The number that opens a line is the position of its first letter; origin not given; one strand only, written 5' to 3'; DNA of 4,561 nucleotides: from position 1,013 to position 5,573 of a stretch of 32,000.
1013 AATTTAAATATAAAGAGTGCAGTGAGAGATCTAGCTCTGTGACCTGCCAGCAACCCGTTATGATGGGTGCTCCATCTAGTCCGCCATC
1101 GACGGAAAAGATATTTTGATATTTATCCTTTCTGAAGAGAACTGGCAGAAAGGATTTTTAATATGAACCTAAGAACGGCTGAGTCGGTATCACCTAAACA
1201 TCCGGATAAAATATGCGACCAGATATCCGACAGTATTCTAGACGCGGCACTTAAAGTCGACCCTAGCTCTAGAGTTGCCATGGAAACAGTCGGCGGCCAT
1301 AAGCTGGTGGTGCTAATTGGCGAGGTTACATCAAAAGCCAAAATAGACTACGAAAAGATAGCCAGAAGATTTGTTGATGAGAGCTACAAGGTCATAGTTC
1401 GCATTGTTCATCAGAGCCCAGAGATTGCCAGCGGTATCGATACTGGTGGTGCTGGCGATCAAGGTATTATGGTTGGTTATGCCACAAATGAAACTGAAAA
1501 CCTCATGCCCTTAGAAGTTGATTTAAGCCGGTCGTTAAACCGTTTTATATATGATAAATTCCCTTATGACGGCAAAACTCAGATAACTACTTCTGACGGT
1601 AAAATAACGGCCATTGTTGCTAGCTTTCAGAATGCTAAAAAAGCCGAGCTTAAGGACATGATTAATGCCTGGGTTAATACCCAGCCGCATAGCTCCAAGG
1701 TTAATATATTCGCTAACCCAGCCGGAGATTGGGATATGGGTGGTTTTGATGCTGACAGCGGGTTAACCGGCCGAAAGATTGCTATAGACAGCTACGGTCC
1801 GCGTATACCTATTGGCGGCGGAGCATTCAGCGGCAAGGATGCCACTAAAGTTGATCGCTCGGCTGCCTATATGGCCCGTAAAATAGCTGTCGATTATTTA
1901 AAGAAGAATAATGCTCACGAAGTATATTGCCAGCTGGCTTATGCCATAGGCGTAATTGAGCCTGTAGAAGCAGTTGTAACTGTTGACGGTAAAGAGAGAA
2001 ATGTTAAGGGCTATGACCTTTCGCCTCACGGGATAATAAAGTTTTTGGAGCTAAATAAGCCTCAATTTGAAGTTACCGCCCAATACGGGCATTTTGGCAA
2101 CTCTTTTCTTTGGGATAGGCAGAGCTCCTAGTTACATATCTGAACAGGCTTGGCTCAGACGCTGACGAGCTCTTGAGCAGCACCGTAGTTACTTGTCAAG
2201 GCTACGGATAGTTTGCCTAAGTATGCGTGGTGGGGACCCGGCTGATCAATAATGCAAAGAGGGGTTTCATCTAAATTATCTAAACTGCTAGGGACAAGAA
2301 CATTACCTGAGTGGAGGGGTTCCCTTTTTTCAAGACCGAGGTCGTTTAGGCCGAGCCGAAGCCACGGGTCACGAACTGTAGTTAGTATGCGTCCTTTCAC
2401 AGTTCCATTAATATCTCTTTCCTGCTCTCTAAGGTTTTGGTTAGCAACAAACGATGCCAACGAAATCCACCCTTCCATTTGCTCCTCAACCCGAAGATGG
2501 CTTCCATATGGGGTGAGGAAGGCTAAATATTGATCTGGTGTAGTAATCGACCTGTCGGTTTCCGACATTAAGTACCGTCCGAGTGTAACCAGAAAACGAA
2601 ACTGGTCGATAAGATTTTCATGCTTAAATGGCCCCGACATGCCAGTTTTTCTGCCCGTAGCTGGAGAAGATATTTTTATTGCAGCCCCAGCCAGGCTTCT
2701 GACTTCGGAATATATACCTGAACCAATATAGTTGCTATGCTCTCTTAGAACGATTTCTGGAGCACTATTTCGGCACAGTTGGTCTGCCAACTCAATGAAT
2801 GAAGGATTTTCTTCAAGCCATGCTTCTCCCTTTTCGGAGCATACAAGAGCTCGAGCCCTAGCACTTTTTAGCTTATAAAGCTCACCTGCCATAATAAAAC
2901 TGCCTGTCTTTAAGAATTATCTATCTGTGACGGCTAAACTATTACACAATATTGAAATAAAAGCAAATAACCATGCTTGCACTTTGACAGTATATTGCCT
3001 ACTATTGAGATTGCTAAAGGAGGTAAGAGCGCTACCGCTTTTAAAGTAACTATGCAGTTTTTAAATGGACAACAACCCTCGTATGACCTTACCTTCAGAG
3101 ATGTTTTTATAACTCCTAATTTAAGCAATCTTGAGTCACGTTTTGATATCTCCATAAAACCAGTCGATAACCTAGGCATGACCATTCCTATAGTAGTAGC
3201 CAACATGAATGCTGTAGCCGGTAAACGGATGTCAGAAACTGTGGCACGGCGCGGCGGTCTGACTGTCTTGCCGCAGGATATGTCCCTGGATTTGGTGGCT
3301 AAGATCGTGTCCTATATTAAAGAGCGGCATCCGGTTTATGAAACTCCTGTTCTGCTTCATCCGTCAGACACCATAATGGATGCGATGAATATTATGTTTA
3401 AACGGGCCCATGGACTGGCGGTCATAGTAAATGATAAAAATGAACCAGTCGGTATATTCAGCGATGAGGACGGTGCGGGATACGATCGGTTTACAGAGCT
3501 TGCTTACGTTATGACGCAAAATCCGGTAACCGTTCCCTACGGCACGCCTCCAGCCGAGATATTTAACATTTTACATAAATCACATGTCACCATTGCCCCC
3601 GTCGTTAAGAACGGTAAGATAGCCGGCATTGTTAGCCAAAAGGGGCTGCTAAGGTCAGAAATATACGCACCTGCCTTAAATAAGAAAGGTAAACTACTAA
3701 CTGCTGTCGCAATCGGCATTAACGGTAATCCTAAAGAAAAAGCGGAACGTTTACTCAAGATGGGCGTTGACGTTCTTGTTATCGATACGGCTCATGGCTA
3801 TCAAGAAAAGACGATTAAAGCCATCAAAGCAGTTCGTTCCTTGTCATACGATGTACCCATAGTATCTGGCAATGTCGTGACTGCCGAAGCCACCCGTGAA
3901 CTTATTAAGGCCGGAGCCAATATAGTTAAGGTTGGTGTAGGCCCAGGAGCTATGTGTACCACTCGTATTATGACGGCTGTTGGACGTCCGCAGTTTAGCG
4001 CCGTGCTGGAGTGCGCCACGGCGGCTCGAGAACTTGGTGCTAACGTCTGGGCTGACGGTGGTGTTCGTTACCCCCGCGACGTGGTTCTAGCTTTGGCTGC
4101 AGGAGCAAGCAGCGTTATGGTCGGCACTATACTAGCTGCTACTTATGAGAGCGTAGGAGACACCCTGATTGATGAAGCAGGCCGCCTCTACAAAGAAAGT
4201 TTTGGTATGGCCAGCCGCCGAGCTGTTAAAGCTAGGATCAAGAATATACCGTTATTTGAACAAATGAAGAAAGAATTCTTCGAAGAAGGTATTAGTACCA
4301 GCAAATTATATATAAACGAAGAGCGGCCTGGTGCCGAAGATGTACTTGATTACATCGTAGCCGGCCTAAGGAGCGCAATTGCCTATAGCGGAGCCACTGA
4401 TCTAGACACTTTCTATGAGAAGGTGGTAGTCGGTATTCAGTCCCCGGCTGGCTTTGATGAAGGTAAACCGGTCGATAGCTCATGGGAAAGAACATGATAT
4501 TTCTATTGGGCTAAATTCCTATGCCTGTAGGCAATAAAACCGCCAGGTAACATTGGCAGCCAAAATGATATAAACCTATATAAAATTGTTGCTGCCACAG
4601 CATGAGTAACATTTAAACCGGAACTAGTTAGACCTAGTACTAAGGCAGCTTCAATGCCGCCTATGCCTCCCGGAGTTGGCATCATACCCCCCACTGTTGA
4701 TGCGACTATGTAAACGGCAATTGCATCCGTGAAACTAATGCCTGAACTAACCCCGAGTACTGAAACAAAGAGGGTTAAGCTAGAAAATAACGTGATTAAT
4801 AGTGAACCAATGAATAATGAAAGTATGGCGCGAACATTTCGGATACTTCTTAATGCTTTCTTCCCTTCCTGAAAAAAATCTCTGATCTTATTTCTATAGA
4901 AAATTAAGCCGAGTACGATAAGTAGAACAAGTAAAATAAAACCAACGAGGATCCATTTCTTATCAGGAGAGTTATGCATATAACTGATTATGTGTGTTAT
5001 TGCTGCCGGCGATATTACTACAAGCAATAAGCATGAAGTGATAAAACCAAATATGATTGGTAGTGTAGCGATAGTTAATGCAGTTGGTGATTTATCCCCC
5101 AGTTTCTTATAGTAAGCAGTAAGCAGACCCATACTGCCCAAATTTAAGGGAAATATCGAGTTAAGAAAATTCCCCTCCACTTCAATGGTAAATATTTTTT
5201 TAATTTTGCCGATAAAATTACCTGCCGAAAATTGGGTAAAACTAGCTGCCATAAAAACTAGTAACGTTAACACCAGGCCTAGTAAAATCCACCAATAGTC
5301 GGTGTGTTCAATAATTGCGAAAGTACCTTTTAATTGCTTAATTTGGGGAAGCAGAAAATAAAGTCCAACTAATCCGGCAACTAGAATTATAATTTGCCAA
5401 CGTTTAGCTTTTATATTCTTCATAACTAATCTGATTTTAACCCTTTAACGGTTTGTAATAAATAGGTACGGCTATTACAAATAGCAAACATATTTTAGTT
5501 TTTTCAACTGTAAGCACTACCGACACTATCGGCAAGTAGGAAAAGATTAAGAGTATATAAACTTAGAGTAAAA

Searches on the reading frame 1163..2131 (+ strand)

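Call 79: search_protein_families(library=pfam, proteins=[window:1163-2131:+], max_evalue=0.001)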
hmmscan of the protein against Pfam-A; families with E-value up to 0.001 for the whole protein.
window:1163-2131:+ (322 aa): 3 families
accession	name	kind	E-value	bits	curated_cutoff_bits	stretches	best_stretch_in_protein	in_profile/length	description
PF02773.21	S-AdoMet_synt_C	-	3.1e-38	131.3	25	1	192-318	1-137/138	S-adenosylmethionine synthetase, C-terminal domain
PF00438.25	S-AdoMet_synt_N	-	7e-25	87.9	33.1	1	3-73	3-73/99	S-adenosylmethionine synthetase, N-terminal domain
PF02772.21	S-AdoMet_synt_M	-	3e-14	53.6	29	1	96-188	3-118/120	S-adenosylmethionine synthetase, central domain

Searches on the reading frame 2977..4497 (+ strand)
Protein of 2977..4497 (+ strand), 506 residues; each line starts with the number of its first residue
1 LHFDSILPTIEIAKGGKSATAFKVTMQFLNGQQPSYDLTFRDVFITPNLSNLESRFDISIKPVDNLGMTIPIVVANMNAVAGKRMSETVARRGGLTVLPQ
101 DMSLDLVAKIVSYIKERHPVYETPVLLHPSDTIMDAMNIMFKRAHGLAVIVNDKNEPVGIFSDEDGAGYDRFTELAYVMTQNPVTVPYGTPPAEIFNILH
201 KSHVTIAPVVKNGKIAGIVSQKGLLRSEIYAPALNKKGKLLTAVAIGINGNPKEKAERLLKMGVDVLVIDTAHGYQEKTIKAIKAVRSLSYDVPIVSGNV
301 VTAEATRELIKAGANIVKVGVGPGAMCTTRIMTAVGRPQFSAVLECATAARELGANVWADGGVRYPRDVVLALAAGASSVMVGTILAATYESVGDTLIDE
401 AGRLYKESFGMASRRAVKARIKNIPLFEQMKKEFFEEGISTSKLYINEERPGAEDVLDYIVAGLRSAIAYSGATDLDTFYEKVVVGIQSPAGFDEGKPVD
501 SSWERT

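Call 79: search_protein_families(library=pfam, proteins=[window:2977-4497:+], max_evalue=0.001)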
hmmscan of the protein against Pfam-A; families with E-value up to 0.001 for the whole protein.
window:2977-4497:+ (506 aa): 6 families
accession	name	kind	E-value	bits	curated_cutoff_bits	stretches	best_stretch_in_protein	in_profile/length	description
PF00478.31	IMPDH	-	2.4e-92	310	25.6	1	38-498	2-344/345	IMP dehydrogenase / GMP reductase domain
PF00571.33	CBS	-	9.4e-19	67.9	24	2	178-226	4-53/57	CBS domain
PF01070.24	FMN_dh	-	1.9e-07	30.9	24.9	1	276-388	203-307/350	FMN-dependent dehydrogenase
PF03060.21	NMO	-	4.6e-06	26.7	28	1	253-397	103-236/331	Nitronate monooxygenase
PF00977.27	His_biosynth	-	1.3e-05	25.2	23.6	0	348-393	67-112/228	Histidine biosynthesis protein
PF01645.23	Glu_synthase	-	0.00033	20.4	20.4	1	280-385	195-306/369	Conserved region in glutamate synthase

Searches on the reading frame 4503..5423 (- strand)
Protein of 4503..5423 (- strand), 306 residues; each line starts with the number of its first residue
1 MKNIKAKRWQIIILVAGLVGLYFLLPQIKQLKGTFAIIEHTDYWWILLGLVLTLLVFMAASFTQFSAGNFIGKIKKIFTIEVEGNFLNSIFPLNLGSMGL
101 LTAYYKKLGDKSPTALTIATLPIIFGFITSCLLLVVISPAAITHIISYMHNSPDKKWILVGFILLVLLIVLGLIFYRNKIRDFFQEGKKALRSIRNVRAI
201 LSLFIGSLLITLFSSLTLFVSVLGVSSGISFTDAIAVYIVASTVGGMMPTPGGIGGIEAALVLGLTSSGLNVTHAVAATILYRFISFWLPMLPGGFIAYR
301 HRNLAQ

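Call 79: search_protein_families(library=pfam, proteins=[window:4503-5423:-], max_evalue=0.001)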
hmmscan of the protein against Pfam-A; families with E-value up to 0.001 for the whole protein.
window:4503-5423:- (306 aa): 1 family
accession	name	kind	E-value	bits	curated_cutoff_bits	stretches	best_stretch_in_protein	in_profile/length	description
PF03706.18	LPG_synthase_TM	-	3.2e-25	89.7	33.4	1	15-294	6-302/302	Lysylphosphatidylglycerol synthase TM region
